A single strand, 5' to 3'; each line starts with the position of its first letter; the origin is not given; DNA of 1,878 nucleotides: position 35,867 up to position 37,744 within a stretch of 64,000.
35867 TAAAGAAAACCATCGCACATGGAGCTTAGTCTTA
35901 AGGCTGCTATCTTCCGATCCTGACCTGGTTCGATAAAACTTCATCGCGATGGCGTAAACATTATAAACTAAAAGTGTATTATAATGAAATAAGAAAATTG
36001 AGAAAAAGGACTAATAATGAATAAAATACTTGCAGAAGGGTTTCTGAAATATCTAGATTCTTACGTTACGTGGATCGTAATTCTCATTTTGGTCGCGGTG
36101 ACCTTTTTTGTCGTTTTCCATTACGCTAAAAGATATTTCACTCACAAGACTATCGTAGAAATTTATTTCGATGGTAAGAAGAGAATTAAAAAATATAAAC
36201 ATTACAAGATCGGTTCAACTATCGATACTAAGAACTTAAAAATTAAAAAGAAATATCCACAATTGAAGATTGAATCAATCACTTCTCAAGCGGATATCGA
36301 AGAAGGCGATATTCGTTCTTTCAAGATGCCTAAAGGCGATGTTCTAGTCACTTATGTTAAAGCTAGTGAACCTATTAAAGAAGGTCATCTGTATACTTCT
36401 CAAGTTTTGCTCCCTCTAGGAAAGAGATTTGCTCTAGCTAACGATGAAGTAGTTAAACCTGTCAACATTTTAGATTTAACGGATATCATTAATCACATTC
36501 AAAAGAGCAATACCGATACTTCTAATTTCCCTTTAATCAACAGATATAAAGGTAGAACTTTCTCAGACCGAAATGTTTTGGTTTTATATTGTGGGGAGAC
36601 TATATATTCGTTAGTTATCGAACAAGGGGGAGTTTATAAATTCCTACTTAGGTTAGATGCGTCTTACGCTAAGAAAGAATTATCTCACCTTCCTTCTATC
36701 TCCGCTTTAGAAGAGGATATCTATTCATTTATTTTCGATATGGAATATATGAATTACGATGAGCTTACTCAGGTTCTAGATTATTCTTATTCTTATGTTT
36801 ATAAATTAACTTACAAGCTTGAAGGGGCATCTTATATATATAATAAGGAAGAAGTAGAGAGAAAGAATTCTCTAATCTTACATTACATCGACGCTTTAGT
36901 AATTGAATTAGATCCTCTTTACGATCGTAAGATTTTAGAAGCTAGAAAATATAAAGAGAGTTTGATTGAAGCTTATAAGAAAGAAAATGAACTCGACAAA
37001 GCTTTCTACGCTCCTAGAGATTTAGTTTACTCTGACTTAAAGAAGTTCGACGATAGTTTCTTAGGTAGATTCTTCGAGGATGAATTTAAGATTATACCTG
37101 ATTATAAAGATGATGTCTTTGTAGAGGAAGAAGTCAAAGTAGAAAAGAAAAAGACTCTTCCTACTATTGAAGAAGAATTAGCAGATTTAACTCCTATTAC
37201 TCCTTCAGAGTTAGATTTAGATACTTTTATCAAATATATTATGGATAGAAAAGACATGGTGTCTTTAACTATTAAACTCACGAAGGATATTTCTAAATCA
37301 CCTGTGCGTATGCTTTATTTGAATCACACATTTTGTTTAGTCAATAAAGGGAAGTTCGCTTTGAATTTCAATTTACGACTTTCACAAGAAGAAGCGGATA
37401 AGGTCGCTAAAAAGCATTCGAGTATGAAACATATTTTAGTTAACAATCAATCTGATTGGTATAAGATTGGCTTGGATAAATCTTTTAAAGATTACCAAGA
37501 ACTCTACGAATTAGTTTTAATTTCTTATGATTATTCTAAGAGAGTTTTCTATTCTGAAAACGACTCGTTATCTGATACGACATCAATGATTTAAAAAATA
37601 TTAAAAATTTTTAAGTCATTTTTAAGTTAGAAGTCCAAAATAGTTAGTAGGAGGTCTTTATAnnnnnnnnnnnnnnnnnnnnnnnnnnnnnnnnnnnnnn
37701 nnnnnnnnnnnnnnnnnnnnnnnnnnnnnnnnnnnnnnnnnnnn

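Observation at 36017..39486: Gene pair: 525-aa TM-anchored protein of unknown function plus an InhA/M6-like lipoprotein metalloprotease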

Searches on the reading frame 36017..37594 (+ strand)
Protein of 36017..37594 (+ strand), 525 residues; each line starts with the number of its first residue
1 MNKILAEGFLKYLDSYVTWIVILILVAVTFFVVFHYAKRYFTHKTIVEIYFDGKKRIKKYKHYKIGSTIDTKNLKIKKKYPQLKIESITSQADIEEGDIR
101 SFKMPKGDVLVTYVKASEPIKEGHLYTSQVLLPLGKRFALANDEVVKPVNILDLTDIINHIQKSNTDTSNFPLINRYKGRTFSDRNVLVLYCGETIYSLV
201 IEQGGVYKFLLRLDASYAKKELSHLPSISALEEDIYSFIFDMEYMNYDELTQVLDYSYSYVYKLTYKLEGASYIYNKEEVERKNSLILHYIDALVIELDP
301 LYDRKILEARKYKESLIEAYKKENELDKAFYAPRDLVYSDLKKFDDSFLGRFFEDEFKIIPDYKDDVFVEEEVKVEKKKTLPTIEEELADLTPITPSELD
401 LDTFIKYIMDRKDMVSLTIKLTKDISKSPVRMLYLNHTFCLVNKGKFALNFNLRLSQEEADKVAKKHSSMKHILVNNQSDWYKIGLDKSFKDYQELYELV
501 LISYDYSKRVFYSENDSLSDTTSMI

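Call 4: search_protein_families(library=pfam, proteins=[window:36017-37594:+], max_evalue=1)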
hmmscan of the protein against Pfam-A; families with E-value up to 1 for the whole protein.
window:36017-37594:+ (525 aa): 1 family
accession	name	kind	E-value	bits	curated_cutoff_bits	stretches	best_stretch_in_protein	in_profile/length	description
PF04237.18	YjbR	-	0.025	15.7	30.1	1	436-505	22-87/88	YjbR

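Call 5: search_protein_families(library=ncbifam, proteins=[window:36017-37594:+], max_evalue=1)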
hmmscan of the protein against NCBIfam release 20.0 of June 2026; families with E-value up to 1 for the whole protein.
window:36017-37594:+ (525 aa): 0 families

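Call 8: find_homologous_proteins(query=window:36017-37594:+)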
Query window:36017-37594:+ (525 aa): 3 proteins with E <= 0.001 among 8000 candidates.
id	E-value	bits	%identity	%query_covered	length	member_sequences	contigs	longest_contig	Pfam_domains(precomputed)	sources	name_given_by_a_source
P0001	0.0e+0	1140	100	100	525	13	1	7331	-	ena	-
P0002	2.5e-75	273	31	96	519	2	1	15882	-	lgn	-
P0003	5.4e-73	265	31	98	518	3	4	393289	-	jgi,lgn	-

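Call 11: find_encoding_contigs(protein=P0003, flank=10000, max_places=4)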
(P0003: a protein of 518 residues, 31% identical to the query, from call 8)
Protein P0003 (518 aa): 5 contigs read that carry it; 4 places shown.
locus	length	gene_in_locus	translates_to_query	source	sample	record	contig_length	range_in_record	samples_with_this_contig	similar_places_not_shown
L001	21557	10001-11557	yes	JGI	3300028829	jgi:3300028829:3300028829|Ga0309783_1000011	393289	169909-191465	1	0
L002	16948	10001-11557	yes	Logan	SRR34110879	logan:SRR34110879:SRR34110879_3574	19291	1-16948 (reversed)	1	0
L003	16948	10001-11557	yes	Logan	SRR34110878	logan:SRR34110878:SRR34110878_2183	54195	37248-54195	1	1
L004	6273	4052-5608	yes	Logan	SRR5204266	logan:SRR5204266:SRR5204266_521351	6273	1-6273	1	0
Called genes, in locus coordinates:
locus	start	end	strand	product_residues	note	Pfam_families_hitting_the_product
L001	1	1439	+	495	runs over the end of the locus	PF00005:ABC_tran, PF08352:oligo_HPY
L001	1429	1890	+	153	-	-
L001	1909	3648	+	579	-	-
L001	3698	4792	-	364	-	PF00512:HisKA, PF02518:HATPase_c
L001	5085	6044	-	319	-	PF12849:PBP_like_2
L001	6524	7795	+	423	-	PF02403:Seryl_tRNA_N, PF00587:tRNA-synt_2b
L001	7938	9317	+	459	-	PF07690:MFS_1, PF11700:ATG22, PF07690:MFS_1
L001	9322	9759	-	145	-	PF00383:dCMP_cyt_deam_1, PF14437:MafB19-deam, PF14439:Bd3614-deam (weak)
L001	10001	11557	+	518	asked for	-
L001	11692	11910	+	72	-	PF01197:Ribosomal_L31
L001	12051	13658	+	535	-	PF00133:tRNA-synt_1, PF01406:tRNA-synt_1e, PF09334:tRNA-synt_1g, PF00133:tRNA-synt_1, PF19303:Anticodon_3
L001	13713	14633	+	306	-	PF03009:GDPD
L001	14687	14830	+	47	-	PF00471:Ribosomal_L33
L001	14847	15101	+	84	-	PF00584:SecE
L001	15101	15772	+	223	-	PF02357:NusG, PF00467:KOW (weak)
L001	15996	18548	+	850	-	PF00004:AAA, PF17862:AAA_lid_3, PF01434:Peptidase_M41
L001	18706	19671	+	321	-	PF01207:Dus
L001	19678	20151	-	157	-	PF04463:2-thiour_desulf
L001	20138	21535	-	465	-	PF07690:MFS_1, PF13347:MFS_2, PF01306:LacY_symp (weak)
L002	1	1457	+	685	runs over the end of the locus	PF12911:OppC_N, PF00528:BPD_transp_1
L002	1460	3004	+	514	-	PF00005:ABC_tran, PF13304:AAA_21, PF08352:oligo_HPY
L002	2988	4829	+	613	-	PF00005:ABC_tran, PF08352:oligo_HPY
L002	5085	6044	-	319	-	PF12849:PBP_like_2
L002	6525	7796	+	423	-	PF02403:Seryl_tRNA_N, PF00587:tRNA-synt_2b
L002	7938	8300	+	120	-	-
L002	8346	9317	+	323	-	PF07690:MFS_1, PF11700:ATG22, PF07690:MFS_1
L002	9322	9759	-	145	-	PF00383:dCMP_cyt_deam_1, PF14437:MafB19-deam, PF14439:Bd3614-deam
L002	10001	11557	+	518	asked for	-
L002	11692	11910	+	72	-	PF01197:Ribosomal_L31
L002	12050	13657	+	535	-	PF00133:tRNA-synt_1, PF01406:tRNA-synt_1e, PF09334:tRNA-synt_1g, PF00133:tRNA-synt_1, PF19303:Anticodon_3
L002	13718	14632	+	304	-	PF03009:GDPD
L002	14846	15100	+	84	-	PF00584:SecE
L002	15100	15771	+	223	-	PF02357:NusG, PF00467:KOW (weak)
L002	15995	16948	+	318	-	?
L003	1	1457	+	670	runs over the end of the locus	PF12911:OppC_N, PF00528:BPD_transp_1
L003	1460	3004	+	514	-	PF00005:ABC_tran, PF13304:AAA_21, PF08352:oligo_HPY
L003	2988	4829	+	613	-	PF00005:ABC_tran, PF08352:oligo_HPY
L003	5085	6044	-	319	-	PF12849:PBP_like_2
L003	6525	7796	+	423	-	PF02403:Seryl_tRNA_N, PF00587:tRNA-synt_2b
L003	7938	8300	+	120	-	-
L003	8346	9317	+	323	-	PF07690:MFS_1, PF11700:ATG22, PF07690:MFS_1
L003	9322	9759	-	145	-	PF00383:dCMP_cyt_deam_1, PF14437:MafB19-deam, PF14439:Bd3614-deam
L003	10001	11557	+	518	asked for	-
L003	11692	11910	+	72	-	PF01197:Ribosomal_L31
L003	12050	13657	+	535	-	PF00133:tRNA-synt_1, PF01406:tRNA-synt_1e, PF09334:tRNA-synt_1g, PF00133:tRNA-synt_1, PF19303:Anticodon_3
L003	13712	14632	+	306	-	PF03009:GDPD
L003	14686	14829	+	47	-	PF00471:Ribosomal_L33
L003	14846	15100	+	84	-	PF00584:SecE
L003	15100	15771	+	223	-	PF02357:NusG, PF00467:KOW (weak)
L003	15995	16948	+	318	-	?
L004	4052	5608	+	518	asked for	-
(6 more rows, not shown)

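Call 12: find_encoding_contigs(protein=P0002, flank=10000, max_places=4)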
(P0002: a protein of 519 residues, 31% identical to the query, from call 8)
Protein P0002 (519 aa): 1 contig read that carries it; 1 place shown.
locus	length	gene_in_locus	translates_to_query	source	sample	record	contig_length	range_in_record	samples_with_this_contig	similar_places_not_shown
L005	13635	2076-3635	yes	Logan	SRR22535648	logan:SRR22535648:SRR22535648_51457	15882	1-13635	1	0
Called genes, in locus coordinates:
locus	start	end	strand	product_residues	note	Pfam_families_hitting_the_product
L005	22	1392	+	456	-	PF13347:MFS_2 (faint), PF07690:MFS_1, PF11700:ATG22, PF07690:MFS_1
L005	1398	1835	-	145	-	PF00383:dCMP_cyt_deam_1, PF14437:MafB19-deam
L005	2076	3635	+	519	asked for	-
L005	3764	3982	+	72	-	PF01197:Ribosomal_L31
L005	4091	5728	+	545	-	PF00133:tRNA-synt_1, PF01406:tRNA-synt_1e, PF09334:tRNA-synt_1g, PF00133:tRNA-synt_1, PF19303:Anticodon_3, PF08264:Anticodon_1 (faint)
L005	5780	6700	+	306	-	PF03009:GDPD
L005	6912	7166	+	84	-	PF00584:SecE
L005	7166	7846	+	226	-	PF02357:NusG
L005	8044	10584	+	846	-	PF00004:AAA, PF17862:AAA_lid_3, PF01434:Peptidase_M41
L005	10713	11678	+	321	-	PF01207:Dus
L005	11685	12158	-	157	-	PF04463:2-thiour_desulf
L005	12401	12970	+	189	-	PF01195:Pept_tRNA_hydro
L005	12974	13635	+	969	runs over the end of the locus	?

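Call 14: find_related_loci(query=A1, collection=genome_contigs, flank=10000)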
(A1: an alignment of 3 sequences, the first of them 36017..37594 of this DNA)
Query A1 (525 aa) in genome_contigs; peptide patterns used: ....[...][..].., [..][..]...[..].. (x = any residue, [..] = any of these).
67 stretches matched a pattern; 1 encode a relative of the query (tblastn E <= 1e-3); 1 distinct loci.
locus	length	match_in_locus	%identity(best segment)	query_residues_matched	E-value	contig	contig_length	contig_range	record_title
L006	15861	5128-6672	31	1-512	2e-77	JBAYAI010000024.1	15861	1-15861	MAG: Bacilli bacterium isolate SO_2016_CLC_T1_66 scaffold02995_PH3_Jul14_2016, whole genome shotgun sequence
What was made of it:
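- Tried and rejected: The genome_contigs scan with the 3-sequence alignment found a single locus (call 14).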

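Call 29: predict_structure(alignment_id=A1)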
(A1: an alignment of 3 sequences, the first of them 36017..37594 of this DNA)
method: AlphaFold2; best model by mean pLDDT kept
length: 525 residues; sequences in the alignment: 3
mean_pLDDT: 52.0   pTM: 0.37
mean pLDDT of the five models: 52.0, 48.9, 47.3, 46.6, 39.7
residues with pLDDT >= 90: 0; 70-90: 107; 50-70: 192; < 50: 226
segments of 3 or more residues with pLDDT < 50: 1-10, 44-46, 49-56, 77-79, 96-98, 115-152, 167-173, 268-273, 292-298, 323-403, 406-437, 444-447, 512-525
pLDDT, mean of each block of 10 residues (from residue 1): 42 60 76 61 49 45 61 52 59 51 61 45 22 22 23 54 52 51 62 72 75 83 80 81 70 76 59 54 66 49 67 57 43 28 27 24 23 24 24 32 48 36 27 37 51 78 79 62 69 66 69 38 26
secondary structure, 60 per line:
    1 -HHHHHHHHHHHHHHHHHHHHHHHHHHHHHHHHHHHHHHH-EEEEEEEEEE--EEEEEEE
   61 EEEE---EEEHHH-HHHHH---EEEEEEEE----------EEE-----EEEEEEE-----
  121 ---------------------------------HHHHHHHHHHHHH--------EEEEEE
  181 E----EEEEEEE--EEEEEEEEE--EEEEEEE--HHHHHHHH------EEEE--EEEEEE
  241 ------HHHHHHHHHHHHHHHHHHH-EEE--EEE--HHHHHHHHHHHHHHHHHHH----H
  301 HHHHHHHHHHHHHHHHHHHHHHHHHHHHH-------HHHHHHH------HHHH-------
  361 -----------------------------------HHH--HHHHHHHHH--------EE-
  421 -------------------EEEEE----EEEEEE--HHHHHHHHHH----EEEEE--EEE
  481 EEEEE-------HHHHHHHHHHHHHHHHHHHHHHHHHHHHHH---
elements in order: H2-40 E42-51 E54-64 E68-70 H75-79 E83-90 E101-103 E109-115 H154-166 E175-181 E186-192 E195-203 E206-212 H215-222 E229-232 E235-240 H247-265 E267-269 E272-274 H277-295 H300-329 H337-343 H350-353 H401-409 E440-444 E449-454 H457-466 E471-475 E478-485 H493-522
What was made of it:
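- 36833..37213 (+): X aa 273-399: long helices (277-329) followed by an acidic, disordered linker. AF2 secondary structure, with pLDDT below 50 for aa 323-403 (call 29).
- For X, the full-length model is poor (pLDDT 52 from 3 sequences, call 29). The adhesin matches come from model regions with pLDDT of about 45-60 (call 29).
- Tried and rejected: Structure prediction of X with 3 sequences gave pLDDT 52 (call 29).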

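Call 31: find_homologous_proteins(query=A2, max_evalue=0.001)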
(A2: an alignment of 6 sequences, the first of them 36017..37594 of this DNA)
Query A2 (6 sequences) (525 aa, profile of the alignment): 3 proteins with E <= 0.001 among 8000 candidates.
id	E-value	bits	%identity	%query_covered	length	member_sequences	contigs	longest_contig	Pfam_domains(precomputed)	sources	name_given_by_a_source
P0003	2.6e-260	883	31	98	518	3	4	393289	-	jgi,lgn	-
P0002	2.3e-249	847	31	96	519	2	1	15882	-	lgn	-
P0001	6.1e-227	773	100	100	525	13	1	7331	-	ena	-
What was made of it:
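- Tried and rejected: The word-index search for X, both with the single sequence and with a 6-sequence profile, returned only 3 clusters (calls 8, 31).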

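Call 39: search_protein_families(library=pfam, alignment_id=A3, max_evalue=1)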
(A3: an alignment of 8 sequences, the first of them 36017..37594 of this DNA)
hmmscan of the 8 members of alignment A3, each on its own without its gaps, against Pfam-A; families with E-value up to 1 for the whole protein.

A. member 1, window:36017-37594:+ (525 aa): 1 family
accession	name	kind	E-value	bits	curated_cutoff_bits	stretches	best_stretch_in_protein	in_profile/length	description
PF04237.18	YjbR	-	0.025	15.7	30.1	1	436-505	22-87/88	YjbR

B. families by the number of members that match (of 8 scanned): 4 families
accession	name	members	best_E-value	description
PF04237.18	YjbR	5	0.0004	YjbR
PF04341.17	DUF485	1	0.034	Protein of unknown function, DUF485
PF07374.17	DUF1492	1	0.048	Protein of unknown function (DUF1492)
PF11621.13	Sbi-IV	1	0.72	C3 binding domain 4 of IgG-bind protein SBI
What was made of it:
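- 37214..37561 (+): X aa 400-515: the second YjbR-like domain (D2). Pfam PF04237 matches 5 of 8 orthologues, best E 4e-4 (call 39).
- On YjbR / MmcQ (PF04237): The best orthologue reaches E 4e-4 (call 39).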

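Call 40: search_solved_structures(query=A3, max_evalue=10, show_alignments=2)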
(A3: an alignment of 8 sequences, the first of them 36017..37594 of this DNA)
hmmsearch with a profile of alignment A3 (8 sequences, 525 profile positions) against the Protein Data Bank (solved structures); distinct sequences matched with E-value up to 10: 2.
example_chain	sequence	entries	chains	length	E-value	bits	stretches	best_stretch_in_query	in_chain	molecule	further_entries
2fki_A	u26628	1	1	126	0.0065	18.7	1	428-507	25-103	Protein yjbR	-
2a1v_A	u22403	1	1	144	2.5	10.2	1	436-504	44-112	conserved hypothetical protein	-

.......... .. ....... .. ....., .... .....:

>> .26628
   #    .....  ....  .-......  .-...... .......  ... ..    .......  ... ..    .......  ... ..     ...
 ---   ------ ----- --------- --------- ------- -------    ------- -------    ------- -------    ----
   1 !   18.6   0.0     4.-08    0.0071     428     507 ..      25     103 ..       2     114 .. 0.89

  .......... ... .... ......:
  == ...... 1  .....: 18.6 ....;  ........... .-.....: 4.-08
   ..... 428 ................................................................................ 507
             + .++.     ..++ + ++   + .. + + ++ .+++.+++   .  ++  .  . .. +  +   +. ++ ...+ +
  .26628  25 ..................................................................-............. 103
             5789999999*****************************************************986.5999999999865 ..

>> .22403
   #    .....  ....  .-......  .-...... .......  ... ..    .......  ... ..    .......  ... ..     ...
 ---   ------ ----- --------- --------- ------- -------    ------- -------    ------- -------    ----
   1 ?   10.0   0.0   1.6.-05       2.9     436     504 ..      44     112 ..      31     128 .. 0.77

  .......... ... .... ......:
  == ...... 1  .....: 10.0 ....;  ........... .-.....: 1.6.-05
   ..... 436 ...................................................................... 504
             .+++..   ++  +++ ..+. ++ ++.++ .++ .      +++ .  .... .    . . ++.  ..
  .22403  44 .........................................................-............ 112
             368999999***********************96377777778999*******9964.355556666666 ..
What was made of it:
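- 37214..37561 (+): The family profile hits PDB 2fki (E. coli YjbR) at E 0.0065, and also 2a1v (call 40).
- On YjbR / MmcQ (PF04237): The PDB profile hit to 2fki has E 0.0065 (call 40).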
